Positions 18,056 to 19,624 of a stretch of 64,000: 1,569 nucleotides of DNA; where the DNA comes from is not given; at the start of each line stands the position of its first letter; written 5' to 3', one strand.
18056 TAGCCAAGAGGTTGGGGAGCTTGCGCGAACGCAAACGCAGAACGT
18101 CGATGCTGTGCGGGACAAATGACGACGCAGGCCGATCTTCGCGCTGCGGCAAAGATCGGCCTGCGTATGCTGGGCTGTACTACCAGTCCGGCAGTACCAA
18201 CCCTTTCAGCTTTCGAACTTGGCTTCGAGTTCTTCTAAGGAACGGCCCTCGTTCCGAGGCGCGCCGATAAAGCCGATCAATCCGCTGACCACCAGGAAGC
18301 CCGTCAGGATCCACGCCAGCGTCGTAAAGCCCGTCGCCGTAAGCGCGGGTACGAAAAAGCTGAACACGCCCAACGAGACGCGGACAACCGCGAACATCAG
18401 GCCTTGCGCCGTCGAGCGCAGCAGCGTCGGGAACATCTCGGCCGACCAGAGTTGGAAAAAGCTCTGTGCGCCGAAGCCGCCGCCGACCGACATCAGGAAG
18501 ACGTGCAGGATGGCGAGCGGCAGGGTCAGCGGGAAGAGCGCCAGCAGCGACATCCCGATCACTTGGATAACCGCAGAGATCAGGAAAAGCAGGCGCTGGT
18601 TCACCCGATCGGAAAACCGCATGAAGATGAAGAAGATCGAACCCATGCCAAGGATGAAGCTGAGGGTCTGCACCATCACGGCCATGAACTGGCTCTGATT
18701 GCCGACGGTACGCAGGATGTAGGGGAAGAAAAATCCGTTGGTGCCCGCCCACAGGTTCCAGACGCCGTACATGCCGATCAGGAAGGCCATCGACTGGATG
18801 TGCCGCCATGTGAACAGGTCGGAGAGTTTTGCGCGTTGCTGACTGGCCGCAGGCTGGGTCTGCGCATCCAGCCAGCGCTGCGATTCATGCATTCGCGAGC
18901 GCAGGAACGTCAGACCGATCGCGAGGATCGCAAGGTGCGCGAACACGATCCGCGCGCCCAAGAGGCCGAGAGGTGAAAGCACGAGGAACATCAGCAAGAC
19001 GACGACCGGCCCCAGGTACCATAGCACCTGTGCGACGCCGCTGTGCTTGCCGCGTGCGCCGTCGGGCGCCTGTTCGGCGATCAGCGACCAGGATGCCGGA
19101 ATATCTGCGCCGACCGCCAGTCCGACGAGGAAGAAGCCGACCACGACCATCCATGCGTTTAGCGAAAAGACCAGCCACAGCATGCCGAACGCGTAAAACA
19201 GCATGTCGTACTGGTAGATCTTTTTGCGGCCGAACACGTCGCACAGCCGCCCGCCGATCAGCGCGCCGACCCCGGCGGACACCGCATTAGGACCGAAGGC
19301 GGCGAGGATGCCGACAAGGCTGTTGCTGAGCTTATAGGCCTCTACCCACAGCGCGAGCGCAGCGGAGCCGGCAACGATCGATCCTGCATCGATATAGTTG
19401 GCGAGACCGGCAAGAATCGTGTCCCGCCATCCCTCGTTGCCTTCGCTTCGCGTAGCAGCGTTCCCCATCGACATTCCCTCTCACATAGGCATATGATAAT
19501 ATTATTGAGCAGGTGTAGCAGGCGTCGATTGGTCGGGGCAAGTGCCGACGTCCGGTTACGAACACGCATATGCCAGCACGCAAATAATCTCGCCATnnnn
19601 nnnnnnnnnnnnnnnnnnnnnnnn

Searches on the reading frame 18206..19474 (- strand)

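Call 56: search_protein_families(library=pfam, proteins=[window:18206-19474:-], max_evalue=0.001)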
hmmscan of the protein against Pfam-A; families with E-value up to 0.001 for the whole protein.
window:18206-19474:- (422 aa): 2 families
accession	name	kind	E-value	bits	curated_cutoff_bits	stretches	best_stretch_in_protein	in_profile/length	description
PF07690.21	MFS_1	-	5.8e-26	91.7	33.4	2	29-367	11-342/347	Major Facilitator Superfamily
PF00083.30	Sugar_tr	-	2.3e-25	89.8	22.3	2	65-206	57-202/452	Sugar (and other) transporter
